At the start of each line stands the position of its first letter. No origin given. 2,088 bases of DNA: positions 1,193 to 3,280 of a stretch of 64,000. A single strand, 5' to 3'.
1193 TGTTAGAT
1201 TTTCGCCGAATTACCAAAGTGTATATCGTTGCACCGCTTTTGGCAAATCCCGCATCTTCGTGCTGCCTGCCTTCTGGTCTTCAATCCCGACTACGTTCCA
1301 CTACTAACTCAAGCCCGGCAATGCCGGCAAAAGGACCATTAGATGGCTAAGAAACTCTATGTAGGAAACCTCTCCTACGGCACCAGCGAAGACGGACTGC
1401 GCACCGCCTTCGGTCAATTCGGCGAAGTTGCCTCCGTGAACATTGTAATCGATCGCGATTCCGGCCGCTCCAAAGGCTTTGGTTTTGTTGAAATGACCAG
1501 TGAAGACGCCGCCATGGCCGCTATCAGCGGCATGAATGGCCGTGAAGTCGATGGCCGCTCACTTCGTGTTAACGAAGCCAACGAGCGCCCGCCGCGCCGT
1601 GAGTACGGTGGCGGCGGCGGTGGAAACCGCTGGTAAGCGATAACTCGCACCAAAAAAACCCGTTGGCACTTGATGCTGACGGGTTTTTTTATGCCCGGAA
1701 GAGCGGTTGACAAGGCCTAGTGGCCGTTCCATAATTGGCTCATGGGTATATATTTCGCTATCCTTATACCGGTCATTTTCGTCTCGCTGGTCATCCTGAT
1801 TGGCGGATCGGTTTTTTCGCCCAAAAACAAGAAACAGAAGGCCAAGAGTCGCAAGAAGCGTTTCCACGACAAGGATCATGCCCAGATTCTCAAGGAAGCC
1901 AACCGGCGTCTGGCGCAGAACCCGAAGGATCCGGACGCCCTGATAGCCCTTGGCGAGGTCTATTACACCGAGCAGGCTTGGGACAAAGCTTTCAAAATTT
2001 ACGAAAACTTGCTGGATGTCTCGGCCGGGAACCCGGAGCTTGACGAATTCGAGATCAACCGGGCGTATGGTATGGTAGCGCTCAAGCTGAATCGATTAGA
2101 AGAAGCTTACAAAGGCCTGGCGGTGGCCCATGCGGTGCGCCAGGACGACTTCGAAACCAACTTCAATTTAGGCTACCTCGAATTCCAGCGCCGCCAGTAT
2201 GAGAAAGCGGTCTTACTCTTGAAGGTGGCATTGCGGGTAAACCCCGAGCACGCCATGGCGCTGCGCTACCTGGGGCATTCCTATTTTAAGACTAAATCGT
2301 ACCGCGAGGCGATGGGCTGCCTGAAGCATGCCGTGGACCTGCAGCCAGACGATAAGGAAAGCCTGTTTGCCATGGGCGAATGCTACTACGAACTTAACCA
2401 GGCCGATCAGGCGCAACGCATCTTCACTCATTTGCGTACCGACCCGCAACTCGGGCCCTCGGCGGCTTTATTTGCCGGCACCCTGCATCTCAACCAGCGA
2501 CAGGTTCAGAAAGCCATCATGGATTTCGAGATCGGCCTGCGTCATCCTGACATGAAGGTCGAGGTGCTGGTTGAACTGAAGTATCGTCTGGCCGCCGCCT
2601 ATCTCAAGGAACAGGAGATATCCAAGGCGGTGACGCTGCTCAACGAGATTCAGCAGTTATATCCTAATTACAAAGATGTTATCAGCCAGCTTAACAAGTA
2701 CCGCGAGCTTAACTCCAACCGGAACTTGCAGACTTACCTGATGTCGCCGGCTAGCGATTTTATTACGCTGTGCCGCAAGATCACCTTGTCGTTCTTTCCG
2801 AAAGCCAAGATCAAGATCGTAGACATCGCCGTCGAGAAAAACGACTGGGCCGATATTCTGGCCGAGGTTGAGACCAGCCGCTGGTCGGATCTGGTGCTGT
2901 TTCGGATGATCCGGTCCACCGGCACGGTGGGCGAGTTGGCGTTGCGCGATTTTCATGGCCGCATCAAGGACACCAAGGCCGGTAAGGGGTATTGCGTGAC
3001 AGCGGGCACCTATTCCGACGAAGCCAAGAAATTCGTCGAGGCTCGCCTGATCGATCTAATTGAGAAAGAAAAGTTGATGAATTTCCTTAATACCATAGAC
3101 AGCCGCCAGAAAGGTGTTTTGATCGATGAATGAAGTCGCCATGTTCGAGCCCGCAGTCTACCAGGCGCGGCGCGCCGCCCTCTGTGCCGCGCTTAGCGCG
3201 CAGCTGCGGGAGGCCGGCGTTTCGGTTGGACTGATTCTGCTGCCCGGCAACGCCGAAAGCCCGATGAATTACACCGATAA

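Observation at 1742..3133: Membrane-anchored TPR protein fused to a C-terminal Mrr-like restriction-endonuclease domain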

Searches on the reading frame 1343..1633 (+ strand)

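Call 3: search_protein_families(library=pfam, proteins=[window:1343-1633:+], max_evalue=1)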
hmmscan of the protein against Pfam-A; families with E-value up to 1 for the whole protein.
window:1343-1633:+ (97 aa): 5 families
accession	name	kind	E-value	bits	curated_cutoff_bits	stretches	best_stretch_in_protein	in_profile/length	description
PF00076.28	RRM_1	-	2e-23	82.5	20.7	1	5-75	1-70/70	RNA recognition motif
PF13893.12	RRM_5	-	0.019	15.1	27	1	16-77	41-97/125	RNA recognition motif. (a.k.a. RRM, RBD, or RNP domain)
PF16367.11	RRM_7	-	0.065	13.7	27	1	3-30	2-29/94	RNA recognition motif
PF09476.15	Pilus_CpaD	-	0.22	11.6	31.1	1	16-79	57-120/200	Pilus biogenesis CpaD protein (pilus_cpaD)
PF16842.11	RRM_occluded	-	0.28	11.5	30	1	11-80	10-74/79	Occluded RNA-recognition motif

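Call 66: search_protein_families(library=ncbifam, proteins=[window:1343-1633:+], max_evalue=0.00001)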
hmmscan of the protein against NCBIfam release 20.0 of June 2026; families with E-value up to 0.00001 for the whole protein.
window:1343-1633:+ (97 aa): 8 families
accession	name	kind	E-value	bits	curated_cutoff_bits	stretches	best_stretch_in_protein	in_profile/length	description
NF058537.1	Rbp_regulator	equivalog_domain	1.3e-29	102.3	100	1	5-82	2-79/79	RNA-binding regulator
TIGR01622.1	SF-CC1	subfamily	2.1e-22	79.8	231.65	1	3-82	220-299/500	splicing factor, CC1-like family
TIGR01628.1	PABP-1234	subfamily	1.2e-17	64.3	497.1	1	4-86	287-368/595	polyadenylate binding protein, human types 1, 2, 3, 4 family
TIGR01642.1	U2AF_lg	subfamily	6.7e-15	54.6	310.3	1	3-79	297-373/510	U2 snRNP auxilliary factor, large subunit, splicing factor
TIGR01661.1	ELAV_HUD_SF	subfamily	1.3e-14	54.5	279.1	1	5-78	272-344/351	ELAV/HuD family splicing factor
TIGR01645.1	half-pint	subfamily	3.8e-13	49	443.95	1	7-80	110-182/607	poly-U binding splicing factor, half-pint family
TIGR01659.1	sex-lethal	subfamily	1.1e-09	38.4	486.2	1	4-72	195-263/346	sex-lethal family splicing factor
TIGR01648.1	hnRNP-R-Q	subfamily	1.6e-07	30.5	317.85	1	3-80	234-305/577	hnRNP-R, Q splicing factor family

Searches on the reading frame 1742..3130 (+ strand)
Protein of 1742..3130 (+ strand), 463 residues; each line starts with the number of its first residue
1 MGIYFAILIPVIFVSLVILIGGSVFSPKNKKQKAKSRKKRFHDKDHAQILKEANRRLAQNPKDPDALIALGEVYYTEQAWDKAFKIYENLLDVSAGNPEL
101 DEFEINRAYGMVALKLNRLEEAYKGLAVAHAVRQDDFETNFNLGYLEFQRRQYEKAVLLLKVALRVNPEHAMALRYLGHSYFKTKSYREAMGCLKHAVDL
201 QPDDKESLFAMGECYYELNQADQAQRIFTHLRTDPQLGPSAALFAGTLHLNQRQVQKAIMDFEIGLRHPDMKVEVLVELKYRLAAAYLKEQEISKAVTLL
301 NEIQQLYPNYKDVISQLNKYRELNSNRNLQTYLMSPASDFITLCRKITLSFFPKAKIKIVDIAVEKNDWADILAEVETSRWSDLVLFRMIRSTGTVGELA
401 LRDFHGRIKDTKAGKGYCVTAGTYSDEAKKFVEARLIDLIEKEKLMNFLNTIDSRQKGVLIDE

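Call 3: search_protein_families(library=pfam, proteins=[window:1742-3130:+], max_evalue=1)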
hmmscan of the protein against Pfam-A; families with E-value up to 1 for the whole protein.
window:1742-3130:+ (463 aa): 35 families (the best 25 are shown)
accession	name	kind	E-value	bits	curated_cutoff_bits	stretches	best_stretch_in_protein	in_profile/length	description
PF07719.23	TPR_2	-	5.3e-20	70.3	27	4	171-204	1-34/34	Tetratricopeptide repeat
PF14559.12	TPR_19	-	4.5e-19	69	25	5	186-231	6-51/68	Tetratricopeptide repeat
PF13428.12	TPR_14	-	1.4e-17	62.9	23.5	5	173-213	3-43/44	Tetratricopeptide repeat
PF00515.34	TPR_1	-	2.4e-15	56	27.8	3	172-204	2-34/34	Tetratricopeptide repeat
PF12895.13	ANAPC3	-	3.8e-15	56.4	27.2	3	130-196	16-81/82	Anaphase-promoting complex, cyclosome, subunit 3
PF13432.12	TPR_16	-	9.7e-15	55.1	32.7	2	142-204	2-64/65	Tetratricopeptide repeat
PF13174.12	TPR_6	-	9.4e-13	48.3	26.3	2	281-309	4-32/33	Tetratricopeptide repeat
PF13431.12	TPR_17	-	1.5e-12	47.2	24.4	1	193-225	1-33/34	Tetratricopeptide repeat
PF13414.12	TPR_11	-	2.6e-12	46.6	26.8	3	178-218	1-41/42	TPR repeat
PF25063.1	ARM_TT21_C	-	9.1e-11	42.5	35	2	207-313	97-200/209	Tetratricopeptide repeat protein 21 C-terminal ARM domain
PF13424.12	TPR_12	-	1e-10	42.1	30.1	3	171-230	3-70/77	Tetratricopeptide repeat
PF13181.12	TPR_8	-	5.4e-10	39.1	25.7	1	177-204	7-34/34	Tetratricopeptide repeat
PF13371.12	TPR_9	-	1e-08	35.5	35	2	148-206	6-64/73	Tetratricopeptide repeat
PF23914.1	TPR_CcmH_CycH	-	3.4e-08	33.9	42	2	109-205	56-155/158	Cytochrome c-type biogenesis protein H TPR domain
PF04471.18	Mrr_cat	-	3.5e-08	34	21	1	383-448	48-114/115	Restriction endonuclease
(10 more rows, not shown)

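Call 4: search_protein_families(library=ncbifam, proteins=[window:1742-3130:+], max_evalue=1)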
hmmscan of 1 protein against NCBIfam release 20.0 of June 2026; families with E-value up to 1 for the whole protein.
window:1742-3130:+ (463 aa): 34 families (the best 25 are shown)
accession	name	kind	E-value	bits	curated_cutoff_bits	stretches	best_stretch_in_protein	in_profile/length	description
NF040959.1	MamA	equivalog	2e-31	109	200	3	107-228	41-162/204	magnetosome protein MamA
TIGR02917.1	PEP_TPR_lipo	equivalog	6.8e-23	80.5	312.2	3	43-263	172-387/899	XrtA/PEP-CTERM system TPR-repeat protein PrsT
TIGR02521.1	type_IV_pilW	equivalog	8.3e-15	55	154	2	44-209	45-207/234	type IV pilus biogenesis/stability protein PilW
TIGR00540.1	TPR_hemY_coli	hypoth_equivalog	1.4e-14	53.7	142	3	41-98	303-360/385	heme biosynthesis-associated TPR protein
NF052415.1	T3SS_chap_SctY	equivalog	1.4e-13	51.3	70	1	143-230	12-102/106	type III secretion apparatus assembly chaperone SctY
TIGR02795.1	tol_pal_ybgF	equivalog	2.6e-13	50.6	90.1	3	140-231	5-102/119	tol-pal system protein YbgF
TIGR02552.1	LcrH_SycD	equivalog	2.8e-13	49.8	104.8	2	129-229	10-110/136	SycD/LcrH family type III secretion system chaperone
NF033762.1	social_mot_Tgl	equivalog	6.6e-13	48.6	225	1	46-231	44-230/252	social motility TPR repeat lipoprotein Tgl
NF008757.0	PRK11788.1-5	equivalog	1.2e-11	44.4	363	1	59-256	136-334/388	lipopolysaccharide assembly protein LapB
NF008756.0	PRK11788.1-4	equivalog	4.8e-09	35.7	474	2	151-244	194-287/389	lipopolysaccharide assembly protein LapB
NF047371.1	FlcA_CTERM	equivalog_domain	8e-09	34.5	300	2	117-197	453-533/646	periplasmic flagellar collar protein FlcA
TIGR03302.1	OM_YfiO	subfamily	3.9e-08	33.1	81.4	2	44-233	50-231/239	outer membrane protein assembly factor BamD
NF007692.0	PRK10370.1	equivalog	7e-07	29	306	2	15-100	26-117/206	heme lyase NrfEFG subunit NrfG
NF008755.0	PRK11788.1-3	equivalog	2.3e-06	27.2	430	1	53-250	130-328/388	lipopolysaccharide assembly protein LapB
NF033920.0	C39_PA2778_fam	equivalog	2.3e-06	27.2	150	4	151-228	170-247/255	PA2778 family cysteine peptidase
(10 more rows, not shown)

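Call 5: search_protein_families(library=padloc, proteins=[window:1742-3130:+], max_evalue=1)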
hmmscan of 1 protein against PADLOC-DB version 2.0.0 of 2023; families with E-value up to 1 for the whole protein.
window:1742-3130:+ (463 aa): 1 family
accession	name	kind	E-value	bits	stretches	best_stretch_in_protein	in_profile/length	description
PDLC03657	mREase_IV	-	0.0008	16.8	1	394-449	234-291/317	Type IV methyl-directed restriction enzyme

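Call 6: find_homologous_proteins(query=window:1742-3130:+, max_evalue=0.001)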
Query window:1742-3130:+ (463 aa): 1603 proteins with E <= 0.001 among 8000 candidates; the best 120 are listed.
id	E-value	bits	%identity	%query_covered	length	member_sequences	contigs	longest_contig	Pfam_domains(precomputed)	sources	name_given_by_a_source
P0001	5.3e-296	999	100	97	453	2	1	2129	PF25063.1,PF13431.13,PF23914.2,PF13414.13,PF13176.13,PF13428.13,PF14559.13,PF13371.13,PF00515.35,PF12895.14,PF13424.13,PF21033.5,PF13432.13,PF13181.13,PF04471.19,PF14561.13,PF07719.24,PF13174.13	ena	-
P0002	1.6e-268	909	85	100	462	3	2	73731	PF25063.1,PF13431.13,PF23914.2,PF13414.13,PF13176.13,PF13428.13,PF14559.13,PF13371.13,PF00515.35,PF12895.14,PF13424.13,PF21033.5,PF13432.13,PF13181.13,PF04471.19,PF07719.24,PF13174.13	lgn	-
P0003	6.4e-244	828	79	97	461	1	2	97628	PF25063.1,PF13431.13,PF23914.2,PF13414.13,PF13176.13,PF13428.13,PF25064.2,PF14559.13,PF13371.13,PF00515.35,PF12895.14,PF13424.13,PF13432.13,PF04471.19,PF14561.13,PF07719.24,PF13174.13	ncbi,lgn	-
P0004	1.9e-239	813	76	98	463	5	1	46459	PF25063.1,PF13431.13,PF23914.2,PF13414.13,PF13176.13,PF13428.13,PF14559.13,PF13371.13,PF00515.35,PF12895.14,PF13424.13,PF21033.5,PF13432.13,PF13181.13,PF04471.19,PF07719.24,PF13174.13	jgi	jgi:tetratricopeptide (TPR) repeat protein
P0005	6.3e-239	811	77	99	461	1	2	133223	PF25063.1,PF13431.13,PF23914.2,PF13414.13,PF13176.13,PF13428.13,PF25064.2,PF14559.13,PF13371.13,PF00515.35,PF12895.14,PF13424.13,PF21033.5,PF13432.13,PF13181.13,PF04471.19,PF14561.13,PF07719.24,PF13174.13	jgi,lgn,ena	-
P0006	1.2e-238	811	80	90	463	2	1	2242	PF25063.1,PF13431.13,PF23914.2,PF13414.13,PF13176.13,PF13428.13,PF25064.2,PF14559.13,PF13371.13,PF00515.35,PF12895.14,PF13424.13,PF21033.5,PF13432.13,PF13181.13,PF04471.19,PF14561.13,PF07719.24,PF13174.13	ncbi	-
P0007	2.3e-237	806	76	98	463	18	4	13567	PF25063.1,PF13431.13,PF23914.2,PF13414.13,PF13176.13,PF13428.13,PF25064.2,PF14559.13,PF13371.13,PF00515.35,PF12895.14,PF13424.13,PF21033.5,PF13432.13,PF13181.13,PF04471.19,PF14561.13,PF07719.24,PF13174.13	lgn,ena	-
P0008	6.1e-237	805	77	99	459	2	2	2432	PF25063.1,PF13431.13,PF23914.2,PF13414.13,PF13176.13,PF13428.13,PF13374.13,PF14559.13,PF13371.13,PF00515.35,PF12895.14,PF13424.13,PF21033.5,PF13432.13,PF13181.13,PF04471.19,PF14561.13,PF07719.24,PF13174.13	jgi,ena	-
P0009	4.1e-236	802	75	100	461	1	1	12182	PF25063.1,PF13431.13,PF23914.2,PF13414.13,PF13176.13,PF13428.13,PF25064.2,PF14559.13,PF13371.13,PF00515.35,PF12895.14,PF13424.13,PF21033.5,PF13432.13,PF13181.13,PF04471.19,PF14561.13,PF07719.24,PF13174.13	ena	-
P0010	1.1e-235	801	76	99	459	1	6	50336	PF25063.1,PF13431.13,PF23914.2,PF13414.13,PF13176.13,PF13428.13,PF14559.13,PF25068.3,PF13371.13,PF00515.35,PF12895.14,PF13424.13,PF21033.5,PF13432.13,PF13181.13,PF04471.19,PF14561.13,PF07719.24,PF13174.13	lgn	-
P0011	1.8e-235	800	76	99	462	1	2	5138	PF25063.1,PF13431.13,PF23914.2,PF13414.13,PF13176.13,PF13428.13,PF25064.2,PF14559.13,PF13371.13,PF00515.35,PF12895.14,PF13424.13,PF21033.5,PF13432.13,PF13181.13,PF04471.19,PF14561.13,PF07719.24,PF13174.13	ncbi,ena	-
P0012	1.9e-235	800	75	99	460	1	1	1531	PF25063.1,PF13431.13,PF23914.2,PF13414.13,PF13176.13,PF13428.13,PF14559.13,PF13371.13,PF00515.35,PF12895.14,PF13424.13,PF21033.5,PF13432.13,PF13181.13,PF04471.19,PF14561.13,PF07719.24,PF13174.13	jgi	-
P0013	2.2e-235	800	76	100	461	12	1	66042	PF25063.1,PF13431.13,PF23914.2,PF13414.13,PF13176.13,PF13428.13,PF14559.13,PF13371.13,PF26725.1,PF00515.35,PF12895.14,PF13424.13,PF21033.5,PF13432.13,PF13181.13,PF04471.19,PF14561.13,PF07719.24,PF13174.13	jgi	jgi:tetratricopeptide (TPR) repeat protein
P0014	9.4e-235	798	76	100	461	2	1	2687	PF25063.1,PF13431.13,PF23914.2,PF13414.13,PF13176.13,PF13428.13,PF14559.13,PF13371.13,PF26725.1,PF00515.35,PF12895.14,PF13424.13,PF21033.5,PF13432.13,PF13181.13,PF04471.19,PF14561.13,PF07719.24,PF13174.13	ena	-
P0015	1.6e-234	797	75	99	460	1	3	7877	PF25063.1,PF13431.13,PF23914.2,PF13414.13,PF13176.13,PF13428.13,PF25064.2,PF14559.13,PF13371.13,PF26725.1,PF00515.35,PF12895.14,PF13424.13,PF21033.5,PF13432.13,PF13181.13,PF04471.19,PF14561.13,PF07719.24,PF13174.13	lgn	-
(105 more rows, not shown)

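Call 16: find_related_loci(query=window:1742-3130:+, collection=genome_contigs, flank=6000)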
Query window:1742-3130:+ (463 aa) in genome_contigs; peptide patterns used: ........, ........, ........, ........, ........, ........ (x = any residue, [..] = any of these).
322 stretches matched a pattern; 20 encode a relative of the query (tblastn E <= 1e-3); 20 distinct loci.
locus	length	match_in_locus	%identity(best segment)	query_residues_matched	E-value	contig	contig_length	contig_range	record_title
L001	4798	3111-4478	77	8-463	0e+0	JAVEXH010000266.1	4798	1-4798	MAG: Spirochaetia bacterium isolate BF4_168 NODE_65510_length_4798_cov_2.830015_Biofilm4, whole genome shotgun sequence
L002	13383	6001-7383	79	1-463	0e+0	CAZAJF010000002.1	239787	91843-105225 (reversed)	MAG TPA_asm: uncultured Treponemataceae bacterium isolate SRP302447_co1_774 genome assembly, contig: NODE_174_length_239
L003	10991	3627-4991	75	7-463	0e+0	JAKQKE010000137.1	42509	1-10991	MAG: Spirochaetota bacterium isolate USDV_maxbin.089 k141_531229, whole genome shotgun sequence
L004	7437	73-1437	75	7-463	0e+0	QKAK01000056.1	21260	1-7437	MAG: Spirochaetes bacterium isolate SZUA-370 scaffold_8010, whole genome shotgun sequence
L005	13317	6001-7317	68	22-461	0e+0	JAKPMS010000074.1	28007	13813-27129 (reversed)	MAG: Spirochaetota bacterium isolate JPAS_metabat.2 k141_799469, whole genome shotgun sequence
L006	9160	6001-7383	63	2-460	0e+0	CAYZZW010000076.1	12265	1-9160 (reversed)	MAG TPA_asm: uncultured Treponemataceae bacterium isolate SRP220891_co1_306 genome assembly, contig: NODE_9927_length_12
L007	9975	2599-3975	64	1-463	0e+0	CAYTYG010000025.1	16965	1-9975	MAG TPA_asm: uncultured Treponema sp. isolate SRP192927_co6_748 genome assembly, contig: NODE_7682_length_16965_cov_3.43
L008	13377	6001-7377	63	1-462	0e+0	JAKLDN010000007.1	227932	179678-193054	MAG: Spirochaetes bacterium isolate RA.bin110 RA.bin110_7, whole genome shotgun sequence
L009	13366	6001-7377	63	1-462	0e+0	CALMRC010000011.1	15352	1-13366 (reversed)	MAG TPA_asm: uncultured Spirochaetes bacterium isolate SRR6284162_bin.1_CONCOCT_v1.1_MAG genome assembly, contig: ERZ795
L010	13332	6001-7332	58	7-453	4e-175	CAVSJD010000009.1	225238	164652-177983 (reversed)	MAG: uncultured Spirochaetota bacterium isolate MFD01721.bin.2.19 genome assembly, contig: contig_41064, whole genome sh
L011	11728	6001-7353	49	7-454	7e-153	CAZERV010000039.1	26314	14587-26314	MAG TPA_asm: uncultured Spirochaetaceae bacterium isolate binchicken_co136_132 genome assembly, contig: NODE_840_length_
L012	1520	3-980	67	15-462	8e-163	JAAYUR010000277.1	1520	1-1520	MAG: Treponema sp. isolate AS27yjCOA_177 170671_AS27, whole genome shotgun sequence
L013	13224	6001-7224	50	45-452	6e-145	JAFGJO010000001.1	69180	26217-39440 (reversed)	MAG: Spirochaetales bacterium isolate Zod_Metabat.281 k87_634321, whole genome shotgun sequence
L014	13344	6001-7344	46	10-454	1e-140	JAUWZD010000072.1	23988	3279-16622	MAG: Spirochaetales bacterium isolate CSMAG_2727 CSMAG_2727_k141_342647_length_23988_cov_15.1122, whole genome shotgun s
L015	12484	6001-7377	62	1-462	0e+0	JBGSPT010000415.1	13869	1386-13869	MAG: Treponematales bacterium isolate JTS-AC310 k141_2437236, whole genome shotgun sequence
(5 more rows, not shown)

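Call 63: predict_structure(alignment_id=A2)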
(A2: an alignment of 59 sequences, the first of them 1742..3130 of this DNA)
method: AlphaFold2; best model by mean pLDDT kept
length: 463 residues; sequences in the alignment: 59
mean_pLDDT: 79.0   pTM: 0.63
mean pLDDT of the five models: 79.0, 78.5, 77.1, 76.1, 74.3
residues with pLDDT >= 90: 235; 70-90: 94; 50-70: 63; < 50: 71
segments of 3 or more residues with pLDDT < 50: 25-42, 395-438, 455-463
pLDDT, mean of each block of 10 residues (from residue 1): 77 84 47 35 70 88 91 93 95 87 94 96 96 95 97 98 97 98 98 97 95 96 95 93 96 95 93 95 94 88 93 91 68 64 74 73 69 68 63 42 33 39 43 44 64 46 29
secondary structure, 60 per line:
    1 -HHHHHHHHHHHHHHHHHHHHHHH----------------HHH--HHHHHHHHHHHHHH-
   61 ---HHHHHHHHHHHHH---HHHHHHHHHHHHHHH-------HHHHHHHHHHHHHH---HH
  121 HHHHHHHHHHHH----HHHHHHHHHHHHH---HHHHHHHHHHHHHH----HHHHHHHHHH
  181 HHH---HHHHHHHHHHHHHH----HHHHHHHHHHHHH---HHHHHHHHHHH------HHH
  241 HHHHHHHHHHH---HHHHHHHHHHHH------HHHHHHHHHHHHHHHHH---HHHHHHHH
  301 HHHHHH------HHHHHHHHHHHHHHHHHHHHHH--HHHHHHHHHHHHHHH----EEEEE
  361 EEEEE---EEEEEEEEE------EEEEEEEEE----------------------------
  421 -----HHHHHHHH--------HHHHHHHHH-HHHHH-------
elements in order: H2-24 H46-59 H64-76 H80-94 H102-115 H119-132 H137-149 H153-166 H171-183 H187-200 H205-217 H221-231 H238-251 H255-266 H273-289 H293-306 H313-334 H337-351 E356-365 E369-377 E384-392 H426-433 H442-450 H452-456
